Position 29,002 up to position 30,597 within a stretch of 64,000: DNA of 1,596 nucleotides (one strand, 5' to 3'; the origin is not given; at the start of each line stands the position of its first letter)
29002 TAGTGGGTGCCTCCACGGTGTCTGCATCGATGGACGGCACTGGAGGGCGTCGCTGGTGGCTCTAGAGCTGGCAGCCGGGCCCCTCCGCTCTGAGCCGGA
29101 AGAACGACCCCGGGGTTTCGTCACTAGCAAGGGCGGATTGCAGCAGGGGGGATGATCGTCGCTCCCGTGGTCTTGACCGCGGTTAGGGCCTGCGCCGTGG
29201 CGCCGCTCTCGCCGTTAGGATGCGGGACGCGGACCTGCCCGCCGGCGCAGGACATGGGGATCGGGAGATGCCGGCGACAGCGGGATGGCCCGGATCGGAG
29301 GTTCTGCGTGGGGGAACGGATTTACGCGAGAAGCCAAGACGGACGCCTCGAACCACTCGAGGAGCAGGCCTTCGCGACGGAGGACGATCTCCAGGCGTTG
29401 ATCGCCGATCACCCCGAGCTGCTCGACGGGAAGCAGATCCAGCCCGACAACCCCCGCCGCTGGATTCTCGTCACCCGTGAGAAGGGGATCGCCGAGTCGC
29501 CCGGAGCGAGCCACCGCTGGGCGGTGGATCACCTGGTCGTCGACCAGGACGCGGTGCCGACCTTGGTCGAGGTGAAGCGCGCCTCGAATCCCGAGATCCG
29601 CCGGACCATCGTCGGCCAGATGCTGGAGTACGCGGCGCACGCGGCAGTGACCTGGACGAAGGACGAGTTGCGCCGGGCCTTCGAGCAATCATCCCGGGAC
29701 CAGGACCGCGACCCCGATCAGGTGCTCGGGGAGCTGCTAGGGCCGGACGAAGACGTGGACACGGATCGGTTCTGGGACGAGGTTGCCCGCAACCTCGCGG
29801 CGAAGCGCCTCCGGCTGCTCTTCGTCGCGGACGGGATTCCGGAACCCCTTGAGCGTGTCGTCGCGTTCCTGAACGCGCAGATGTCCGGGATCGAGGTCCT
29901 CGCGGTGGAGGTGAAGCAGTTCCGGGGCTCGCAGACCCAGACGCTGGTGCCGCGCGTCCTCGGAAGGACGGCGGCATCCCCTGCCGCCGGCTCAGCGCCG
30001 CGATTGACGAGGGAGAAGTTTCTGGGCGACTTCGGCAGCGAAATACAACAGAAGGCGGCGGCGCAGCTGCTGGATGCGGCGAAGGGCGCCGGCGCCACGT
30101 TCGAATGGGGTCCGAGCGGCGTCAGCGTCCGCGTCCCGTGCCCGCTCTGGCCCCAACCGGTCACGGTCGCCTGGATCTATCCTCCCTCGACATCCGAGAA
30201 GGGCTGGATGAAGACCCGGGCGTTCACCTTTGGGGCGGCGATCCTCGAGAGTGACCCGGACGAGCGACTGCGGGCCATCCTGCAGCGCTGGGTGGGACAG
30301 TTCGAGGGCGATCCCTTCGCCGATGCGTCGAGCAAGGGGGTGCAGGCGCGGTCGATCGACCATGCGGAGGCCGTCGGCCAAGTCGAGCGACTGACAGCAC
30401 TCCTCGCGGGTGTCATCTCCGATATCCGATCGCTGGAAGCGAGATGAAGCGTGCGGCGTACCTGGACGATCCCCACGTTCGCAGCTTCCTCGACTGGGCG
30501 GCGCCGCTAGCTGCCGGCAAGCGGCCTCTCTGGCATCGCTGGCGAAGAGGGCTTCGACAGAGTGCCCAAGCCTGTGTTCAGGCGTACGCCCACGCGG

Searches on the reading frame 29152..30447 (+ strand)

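Call 3: search_protein_families(library=pfam, proteins=[window:29152-30447:+], max_evalue=0.01)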
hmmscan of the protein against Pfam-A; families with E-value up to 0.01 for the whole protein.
window:29152-30447:+ (431 aa): 0 families

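Call 4: search_protein_families(library=padloc, proteins=[window:29152-30447:+], max_evalue=0.01)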
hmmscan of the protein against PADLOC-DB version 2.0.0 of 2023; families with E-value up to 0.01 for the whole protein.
window:29152-30447:+ (431 aa): 3 families
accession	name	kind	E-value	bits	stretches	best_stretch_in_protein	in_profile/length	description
PDLC04916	PDC-S11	-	4.4e-12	43.7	1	64-293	12-209/358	-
PDLC04915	PDC-S11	-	5.6e-07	27.1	1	77-261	27-184/379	-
PDLC04946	PDC-S18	-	0.0079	13.2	0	118-149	69-100/365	-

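Call 94: search_protein_families(library=ncbifam, proteins=[window:29152-30444:+], max_evalue=0.001)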
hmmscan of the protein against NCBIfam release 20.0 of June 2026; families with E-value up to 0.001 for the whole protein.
window:29152-30444:+ (431 aa): 0 families
